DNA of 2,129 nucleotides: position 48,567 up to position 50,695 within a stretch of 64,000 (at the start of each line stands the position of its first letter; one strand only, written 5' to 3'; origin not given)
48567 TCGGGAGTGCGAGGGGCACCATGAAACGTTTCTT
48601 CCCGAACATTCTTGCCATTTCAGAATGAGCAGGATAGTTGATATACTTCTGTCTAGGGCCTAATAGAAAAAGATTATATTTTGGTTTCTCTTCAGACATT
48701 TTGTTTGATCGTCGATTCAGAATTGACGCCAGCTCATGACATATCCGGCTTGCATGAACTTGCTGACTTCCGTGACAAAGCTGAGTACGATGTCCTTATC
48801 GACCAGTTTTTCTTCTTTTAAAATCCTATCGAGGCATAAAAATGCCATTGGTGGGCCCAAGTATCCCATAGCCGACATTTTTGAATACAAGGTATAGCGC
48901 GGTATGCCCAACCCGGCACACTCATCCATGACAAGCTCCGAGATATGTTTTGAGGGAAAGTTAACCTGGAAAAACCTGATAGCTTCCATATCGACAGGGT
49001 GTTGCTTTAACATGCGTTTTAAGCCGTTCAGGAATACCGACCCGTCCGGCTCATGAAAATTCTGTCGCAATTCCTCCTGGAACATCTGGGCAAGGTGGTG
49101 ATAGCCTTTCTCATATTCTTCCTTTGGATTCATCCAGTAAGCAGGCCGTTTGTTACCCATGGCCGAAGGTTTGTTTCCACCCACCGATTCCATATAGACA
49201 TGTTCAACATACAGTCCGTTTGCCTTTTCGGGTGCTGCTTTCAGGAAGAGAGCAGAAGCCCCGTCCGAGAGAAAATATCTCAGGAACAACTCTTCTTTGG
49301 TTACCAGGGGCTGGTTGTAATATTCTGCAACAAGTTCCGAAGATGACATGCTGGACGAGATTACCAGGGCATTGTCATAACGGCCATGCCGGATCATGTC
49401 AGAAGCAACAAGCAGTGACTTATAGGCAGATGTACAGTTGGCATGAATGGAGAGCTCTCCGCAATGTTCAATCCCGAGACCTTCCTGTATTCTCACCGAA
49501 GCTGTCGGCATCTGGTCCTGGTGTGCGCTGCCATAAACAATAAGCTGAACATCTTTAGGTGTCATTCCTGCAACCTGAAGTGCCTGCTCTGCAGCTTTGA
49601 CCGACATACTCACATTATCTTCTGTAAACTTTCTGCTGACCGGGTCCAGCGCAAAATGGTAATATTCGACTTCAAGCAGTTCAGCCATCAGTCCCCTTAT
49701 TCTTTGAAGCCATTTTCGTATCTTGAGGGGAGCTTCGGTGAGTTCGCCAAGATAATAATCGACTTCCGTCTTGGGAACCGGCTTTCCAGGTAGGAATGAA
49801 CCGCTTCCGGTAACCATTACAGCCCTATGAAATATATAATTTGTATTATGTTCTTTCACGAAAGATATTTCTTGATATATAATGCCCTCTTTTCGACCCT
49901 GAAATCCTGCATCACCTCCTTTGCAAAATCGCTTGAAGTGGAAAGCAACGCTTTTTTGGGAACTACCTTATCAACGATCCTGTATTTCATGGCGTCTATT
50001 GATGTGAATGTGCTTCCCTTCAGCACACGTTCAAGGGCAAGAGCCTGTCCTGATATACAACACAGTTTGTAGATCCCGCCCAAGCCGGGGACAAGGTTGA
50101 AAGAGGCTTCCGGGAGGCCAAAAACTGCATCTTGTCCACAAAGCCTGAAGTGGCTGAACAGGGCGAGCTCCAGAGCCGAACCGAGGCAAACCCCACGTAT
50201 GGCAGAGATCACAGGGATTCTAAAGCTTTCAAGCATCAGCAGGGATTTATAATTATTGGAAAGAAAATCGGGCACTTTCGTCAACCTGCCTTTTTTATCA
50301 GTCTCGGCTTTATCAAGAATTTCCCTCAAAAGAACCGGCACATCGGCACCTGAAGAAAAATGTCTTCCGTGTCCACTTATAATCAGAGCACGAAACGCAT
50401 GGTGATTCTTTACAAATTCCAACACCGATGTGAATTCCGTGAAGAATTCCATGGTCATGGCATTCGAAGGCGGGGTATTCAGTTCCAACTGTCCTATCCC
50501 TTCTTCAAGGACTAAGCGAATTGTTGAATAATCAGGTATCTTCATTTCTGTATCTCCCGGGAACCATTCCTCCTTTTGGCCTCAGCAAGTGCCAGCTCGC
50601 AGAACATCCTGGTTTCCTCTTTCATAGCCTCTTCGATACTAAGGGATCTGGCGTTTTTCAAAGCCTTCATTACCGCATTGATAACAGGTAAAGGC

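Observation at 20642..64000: Compact cluster of at least 43 kb: aryl-polyene/flexirubin-type type II PKS-FAS core with an accessory set matching no described subtype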

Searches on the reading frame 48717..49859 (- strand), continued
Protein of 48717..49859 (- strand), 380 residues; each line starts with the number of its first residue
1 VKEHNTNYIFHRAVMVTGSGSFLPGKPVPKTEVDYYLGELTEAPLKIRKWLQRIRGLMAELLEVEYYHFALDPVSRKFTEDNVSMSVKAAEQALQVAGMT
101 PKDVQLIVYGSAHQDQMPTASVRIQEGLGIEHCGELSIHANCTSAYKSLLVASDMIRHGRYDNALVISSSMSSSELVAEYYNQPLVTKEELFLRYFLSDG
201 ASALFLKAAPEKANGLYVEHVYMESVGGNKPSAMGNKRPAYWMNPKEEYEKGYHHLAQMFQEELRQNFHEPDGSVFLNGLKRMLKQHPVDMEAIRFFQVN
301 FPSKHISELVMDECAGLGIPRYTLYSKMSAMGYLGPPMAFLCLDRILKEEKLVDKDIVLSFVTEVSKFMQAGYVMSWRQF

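Call 71: predict_structure(alignment_id=A1)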
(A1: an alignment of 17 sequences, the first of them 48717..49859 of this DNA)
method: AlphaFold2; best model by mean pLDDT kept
length: 380 residues; sequences in the alignment: 17
mean_pLDDT: 78.5   pTM: 0.83
mean pLDDT of the five models: 78.5, 73.9, 72.3, 72.0, 70.9
residues with pLDDT >= 90: 161; 70-90: 114; 50-70: 58; < 50: 47
segments of 3 or more residues with pLDDT < 50: 1-8, 229-267
pLDDT, mean of each block of 10 residues (from residue 1): 40 95 89 75 75 70 79 77 93 98 96 63 92 87 90 96 96 70 58 76 95 92 70 33 38 39 49 80 93 93 72 89 81 85 94 96 72 95
secondary structure, 60 per line:
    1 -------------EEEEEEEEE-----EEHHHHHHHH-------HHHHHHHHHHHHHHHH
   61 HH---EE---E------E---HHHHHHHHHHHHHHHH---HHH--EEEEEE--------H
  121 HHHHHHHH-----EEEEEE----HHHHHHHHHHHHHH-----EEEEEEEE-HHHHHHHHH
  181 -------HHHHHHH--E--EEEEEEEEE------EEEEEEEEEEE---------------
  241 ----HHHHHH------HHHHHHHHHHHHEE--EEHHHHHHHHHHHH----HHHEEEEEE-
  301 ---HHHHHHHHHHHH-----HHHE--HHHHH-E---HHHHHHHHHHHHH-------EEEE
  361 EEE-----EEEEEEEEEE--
elements in order: E14-22 H30-37 H45-62 H82-97 E106-111 H120-128 E134-139 H144-157 E163-170 H172-180 H188-194 E200-208 E215-225 H245-250 H257-268 H275-286 E294-299 H304-315 H327-331 H337-349 E357-363 E369-378

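Call 75: fold_search(model_id=the predicted structure, library=pdb)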
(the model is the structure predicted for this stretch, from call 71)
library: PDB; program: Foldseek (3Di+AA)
matches with E <= 10: 1464; with E <= 0.001: 1065
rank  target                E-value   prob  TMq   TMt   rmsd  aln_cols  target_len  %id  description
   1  5gk2_A                3.8e-29  1.00  0.77  0.77   6.2       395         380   20  The structure of the H302A mutant of StlD (released 2017-07-05)
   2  5gk0_C                6.4e-29  1.00  0.72  0.72   7.6       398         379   20  Crystal structure of selnomethionin-labeled ketosynthase StlD (released 2017-07-05)
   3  5gk2_D                8.3e-29  1.00  0.75  0.76   6.9       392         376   20  The structure of the H302A mutant of StlD (released 2017-07-05)
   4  5gk0_B                2.6e-28  1.00  0.76  0.79   6.0       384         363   20  Crystal structure of selnomethionin-labeled ketosynthase StlD (released 2017-07-05)
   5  5gk0_A                1.3e-27  1.00  0.73  0.73   7.4       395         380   20  Crystal structure of selnomethionin-labeled ketosynthase StlD (released 2017-07-05)
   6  5gk2_B                4.7e-27  1.00  0.73  0.73   7.4       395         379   20  The structure of the H302A mutant of StlD (released 2017-07-05)
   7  5by7_B                9.0e-25  1.00  0.69  0.81   6.1       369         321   22  AbyA1 - tetronic acid condensing enzyme (released 2016-06-29)
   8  1zow_A                1.2e-24  1.00  0.65  0.78   6.0       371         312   18  Crystal Structure of S. aureus FabH, beta-ketoacyl carrier protein synthase III (released 2005-08-09)
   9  5by7_A                1.3e-24  1.00  0.69  0.77   6.1       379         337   20  AbyA1 - tetronic acid condensing enzyme (released 2016-06-29)
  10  5yoa_B                6.6e-23  1.00  0.70  0.72   7.2       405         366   14  Crystal structure of KAS III from Acinetobacter baumannii (released 2018-12-05)
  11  3il3                  7.5e-23  1.00  0.67  0.80   6.0       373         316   16  Structure of Haemophilus influenzae FabH (released 2009-08-25)
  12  6x7r                  7.5e-23  1.00  0.65  0.77   6.7       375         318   15  E. coli beta-ketoacyl-[acyl carrier protein] synthase III (FabH) in complex with oxa(dethia)-coenzyme A (released 2021-06-02)
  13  4ylt                  8.5e-23  1.00  0.67  0.80   5.0       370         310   16  Crystal structure of beta-ketoacyl-ACP synthase III (FabH) from Yersinia pestis (released 2015-04-08)
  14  3h78_A                1.3e-22  1.00  0.67  0.76   6.7       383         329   18  Crystal structure of Pseudomonas aeruginosa PqsD C112A mutant in complex with anthranilic acid (released 2009-09-15)
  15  5bnr                  1.6e-22  1.00  0.65  0.79   5.8       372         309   16  E. coli Fabh with small molecule inhibitor 2 (released 2016-05-18)
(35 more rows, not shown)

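Call 87: find_encoding_contigs(protein=P0123, flank=10000, max_places=2)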
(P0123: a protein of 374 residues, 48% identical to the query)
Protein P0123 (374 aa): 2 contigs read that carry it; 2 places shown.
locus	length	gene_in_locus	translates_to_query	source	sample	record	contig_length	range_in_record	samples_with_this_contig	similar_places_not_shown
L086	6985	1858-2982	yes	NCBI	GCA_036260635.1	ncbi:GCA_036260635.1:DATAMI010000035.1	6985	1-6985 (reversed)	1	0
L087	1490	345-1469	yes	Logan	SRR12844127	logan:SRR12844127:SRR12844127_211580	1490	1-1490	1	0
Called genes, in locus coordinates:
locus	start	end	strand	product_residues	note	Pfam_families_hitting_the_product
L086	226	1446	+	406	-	PF00109:ketoacyl-synt, PF00108:Thiolase_N, PF02801:Ketoacyl-synt_C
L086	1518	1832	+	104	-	PF00550:PP-binding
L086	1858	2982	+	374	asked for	PF00109:ketoacyl-synt (faint), PF08545:ACP_syn_III (weak)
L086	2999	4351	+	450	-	PF02310:B12-binding, PF04055:Radical_SAM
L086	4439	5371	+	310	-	PF00698:Acyl_transf_1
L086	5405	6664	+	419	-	PF02737:3HCDH_N, PF00725:3HCDH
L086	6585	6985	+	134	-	PF00378:ECH_1, PF16113:ECH_2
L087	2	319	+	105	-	?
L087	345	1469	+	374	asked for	PF00109:ketoacyl-synt (faint), PF08545:ACP_syn_III (weak)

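Call 88: find_encoding_contigs(protein=P0127, flank=10000, max_places=2)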
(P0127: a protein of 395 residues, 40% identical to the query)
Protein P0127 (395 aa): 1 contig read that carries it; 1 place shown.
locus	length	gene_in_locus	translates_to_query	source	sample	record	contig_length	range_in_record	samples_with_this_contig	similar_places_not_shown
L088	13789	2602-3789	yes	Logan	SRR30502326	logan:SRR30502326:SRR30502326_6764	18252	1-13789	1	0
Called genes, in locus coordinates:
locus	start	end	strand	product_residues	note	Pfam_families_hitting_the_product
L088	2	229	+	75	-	?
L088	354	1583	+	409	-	PF00109:ketoacyl-synt, PF00108:Thiolase_N (faint), PF02801:Ketoacyl-synt_C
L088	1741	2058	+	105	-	PF00550:PP-binding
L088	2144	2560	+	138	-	PF01648:ACPS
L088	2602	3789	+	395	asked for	PF08545:ACP_syn_III (weak)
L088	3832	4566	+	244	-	PF00378:ECH_1, PF16113:ECH_2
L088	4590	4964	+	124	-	-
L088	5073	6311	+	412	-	PF12704:MacB_PCD, PF02687:FtsX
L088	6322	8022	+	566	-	-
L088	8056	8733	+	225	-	PF02463:SMC_N (weak), PF00005:ABC_tran, PF13304:AAA_21 (faint)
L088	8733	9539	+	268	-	PF00698:Acyl_transf_1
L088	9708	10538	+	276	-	PF13145:Rotamase_2 (faint), PF13616:Rotamase_3, PF00639:Rotamase, PF13616:Rotamase_3, PF00639:Rotamase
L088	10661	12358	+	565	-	PF16697:Yop-YscD_cpl (weak), PF00498:FHA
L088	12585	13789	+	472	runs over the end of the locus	PF02310:B12-binding, PF04055:Radical_SAM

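Call 89: find_encoding_contigs(protein=P0138, flank=10000, max_places=2)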
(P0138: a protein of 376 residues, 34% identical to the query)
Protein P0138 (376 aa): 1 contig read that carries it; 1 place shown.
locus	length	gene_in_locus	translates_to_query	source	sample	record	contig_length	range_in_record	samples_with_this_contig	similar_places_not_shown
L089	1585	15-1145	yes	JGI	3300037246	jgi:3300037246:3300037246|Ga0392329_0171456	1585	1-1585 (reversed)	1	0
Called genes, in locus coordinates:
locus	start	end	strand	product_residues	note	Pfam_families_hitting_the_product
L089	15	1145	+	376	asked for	PF08545:ACP_syn_III (weak), PF08541:ACP_syn_III_C (weak)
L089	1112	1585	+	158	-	?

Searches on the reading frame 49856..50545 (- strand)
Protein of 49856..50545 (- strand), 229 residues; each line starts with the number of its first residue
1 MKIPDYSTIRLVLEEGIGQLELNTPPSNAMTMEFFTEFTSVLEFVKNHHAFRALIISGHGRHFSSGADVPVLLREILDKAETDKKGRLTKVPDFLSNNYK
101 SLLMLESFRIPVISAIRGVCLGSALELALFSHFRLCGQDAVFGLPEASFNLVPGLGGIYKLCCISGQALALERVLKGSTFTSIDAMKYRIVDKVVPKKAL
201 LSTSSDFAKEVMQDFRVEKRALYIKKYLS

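Call 5: search_protein_families(library=pfam, proteins=[window:49856-50545:-], max_evalue=0.01)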
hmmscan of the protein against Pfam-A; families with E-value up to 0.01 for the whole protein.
window:49856-50545:- (229 aa): 2 families
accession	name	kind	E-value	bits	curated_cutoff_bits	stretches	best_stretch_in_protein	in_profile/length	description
PF00378.25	ECH_1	-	2e-31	109.7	27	1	14-216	3-195/251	Enoyl-CoA hydratase/isomerase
PF16113.10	ECH_2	-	1.2e-20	74.7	27.2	1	18-213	2-190/335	Enoyl-CoA hydratase/isomerase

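Call 12: search_protein_families(library=ncbifam, proteins=[window:49856-50545:-], max_evalue=0.001)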
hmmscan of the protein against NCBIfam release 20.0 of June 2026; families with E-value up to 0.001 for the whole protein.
window:49856-50545:- (229 aa): 69 families (the best 25 are shown)
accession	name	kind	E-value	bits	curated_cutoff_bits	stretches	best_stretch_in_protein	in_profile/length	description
NF005803.0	PRK07658.1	equivalog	8e-36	123.7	313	1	8-214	3-199/257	enoyl-CoA hydratase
NF004794.0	PRK06142.1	equivalog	5.7e-31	108.2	308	1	5-212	4-213/273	crotonase/enoyl-CoA hydratase family protein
NF008363.0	PRK11154.1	equivalog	9.7e-30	103.3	869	1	14-216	13-210/708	fatty acid oxidation complex subunit alpha FadJ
TIGR02440.1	FadJ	equivalog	6.5e-27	94.1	968.45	1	14-216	8-205/699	fatty acid oxidation complex subunit alpha FadJ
NF008727.0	PRK11730.1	equivalog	8.9e-27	93.7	870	1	12-214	12-207/717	fatty acid oxidation complex subunit alpha FadB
NF007239.0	PRK09674.1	equivalog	5.1e-26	91.7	371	1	14-213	11-198/257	2,3-dehydroadipyl-CoA hydratase PaaF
NF051848.1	EnCoAHydtEchA19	equivalog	5.6e-26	91.6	400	1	22-212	15-198/258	enoyl-CoA hydratase EchA19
NF004475.0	PRK05809.1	subfamily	1.7e-25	90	394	1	6-215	3-203/260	short-chain-enoyl-CoA hydratase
NF004634.0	PRK05980.1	equivalog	3.9e-25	88.7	375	1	9-214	5-205/263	crotonase/enoyl-CoA hydratase family protein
NF005802.0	PRK07657.1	equivalog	5.3e-25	88.4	363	1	13-213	10-201/260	enoyl-CoA hydratase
NF005699.0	PRK07509.1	equivalog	6.6e-25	88.3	249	1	7-213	4-205/267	crotonase/enoyl-CoA hydratase family protein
NF004781.0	PRK06127.1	subfamily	1.1e-24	87.6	291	1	11-213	15-210/269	enoyl-CoA hydratase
NF006699.0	PRK09245.1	subfamily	3.3e-24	85.6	354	1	17-214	13-208/266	crotonase/enoyl-CoA hydratase family protein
NF006566.0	PRK09076.1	subfamily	1.1e-23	84.2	286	1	9-213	7-201/260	enoyl-CoA hydratase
NF042430.2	EnCoAhydt_DpgD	equivalog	1.5e-23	83.6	400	1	17-216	7-202/258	enoyl-CoA-hydratase DpgD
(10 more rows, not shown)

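Call 41: search_solved_structures(query=window:49856-50545:-, max_evalue=1e-10, show_alignments=2)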
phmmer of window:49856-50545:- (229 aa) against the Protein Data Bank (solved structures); distinct sequences matched with E-value up to 1e-10: 89 (the best 60 are shown).
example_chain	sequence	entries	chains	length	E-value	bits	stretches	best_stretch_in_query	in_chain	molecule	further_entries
3pea_A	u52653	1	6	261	6e-24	88.1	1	13-213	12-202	Enoyl-CoA hydratase/isomerase family protein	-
5xzd_A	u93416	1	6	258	7.8e-21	77.9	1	6-214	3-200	Enoyl-CoA hydratase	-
5zai_A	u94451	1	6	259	1e-20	77.5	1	6-211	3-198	3-hydroxypropionyl-coenzyme A dehydratase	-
8bnu_C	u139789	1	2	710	3.4e-20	75.8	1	21-211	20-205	Fatty acid oxidation complex subunit alpha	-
8bnr_C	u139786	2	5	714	3.5e-20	75.8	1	21-211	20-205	Fatty acid oxidation complex subunit alpha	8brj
6ysv_A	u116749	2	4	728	3.6e-20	75.7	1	21-211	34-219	Fatty acid oxidation complex subunit alpha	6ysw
3q0j_A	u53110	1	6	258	9.4e-20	74.4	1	6-211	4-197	enoyl-CoA hydratase echA8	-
3pzk_A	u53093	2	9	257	1e-19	74.3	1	6-211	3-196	e enoyl-CoA hydratase echA8 | enoyl-CoA hydratase echA8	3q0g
3h81_A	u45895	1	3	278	1.1e-19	74.1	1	6-211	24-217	enoyl-CoA hydratase echA8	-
4fjw_D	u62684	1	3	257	2.7e-19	72.9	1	6-211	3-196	Probable enoyl-CoA hydratase echA8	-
1ey3_A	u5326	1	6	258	5.8e-19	71.8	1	15-214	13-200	ENOYL-COA HYDRATASE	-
1mj3_A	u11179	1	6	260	5.9e-19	71.8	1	15-214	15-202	ENOYL-COA HYDRATASE, MITOCHONDRIAL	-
1dub_A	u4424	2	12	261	6e-19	71.7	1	15-214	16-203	2-ENOYL-COA HYDRATASE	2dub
9qwv_A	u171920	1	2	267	7.2e-19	71.5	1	17-211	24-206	Enoyl-CoA hydratase, mitochondrial, putative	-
9rgq_A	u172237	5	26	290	8.3e-19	71.3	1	15-214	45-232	Enoyl-CoA hydratase, mitochondrial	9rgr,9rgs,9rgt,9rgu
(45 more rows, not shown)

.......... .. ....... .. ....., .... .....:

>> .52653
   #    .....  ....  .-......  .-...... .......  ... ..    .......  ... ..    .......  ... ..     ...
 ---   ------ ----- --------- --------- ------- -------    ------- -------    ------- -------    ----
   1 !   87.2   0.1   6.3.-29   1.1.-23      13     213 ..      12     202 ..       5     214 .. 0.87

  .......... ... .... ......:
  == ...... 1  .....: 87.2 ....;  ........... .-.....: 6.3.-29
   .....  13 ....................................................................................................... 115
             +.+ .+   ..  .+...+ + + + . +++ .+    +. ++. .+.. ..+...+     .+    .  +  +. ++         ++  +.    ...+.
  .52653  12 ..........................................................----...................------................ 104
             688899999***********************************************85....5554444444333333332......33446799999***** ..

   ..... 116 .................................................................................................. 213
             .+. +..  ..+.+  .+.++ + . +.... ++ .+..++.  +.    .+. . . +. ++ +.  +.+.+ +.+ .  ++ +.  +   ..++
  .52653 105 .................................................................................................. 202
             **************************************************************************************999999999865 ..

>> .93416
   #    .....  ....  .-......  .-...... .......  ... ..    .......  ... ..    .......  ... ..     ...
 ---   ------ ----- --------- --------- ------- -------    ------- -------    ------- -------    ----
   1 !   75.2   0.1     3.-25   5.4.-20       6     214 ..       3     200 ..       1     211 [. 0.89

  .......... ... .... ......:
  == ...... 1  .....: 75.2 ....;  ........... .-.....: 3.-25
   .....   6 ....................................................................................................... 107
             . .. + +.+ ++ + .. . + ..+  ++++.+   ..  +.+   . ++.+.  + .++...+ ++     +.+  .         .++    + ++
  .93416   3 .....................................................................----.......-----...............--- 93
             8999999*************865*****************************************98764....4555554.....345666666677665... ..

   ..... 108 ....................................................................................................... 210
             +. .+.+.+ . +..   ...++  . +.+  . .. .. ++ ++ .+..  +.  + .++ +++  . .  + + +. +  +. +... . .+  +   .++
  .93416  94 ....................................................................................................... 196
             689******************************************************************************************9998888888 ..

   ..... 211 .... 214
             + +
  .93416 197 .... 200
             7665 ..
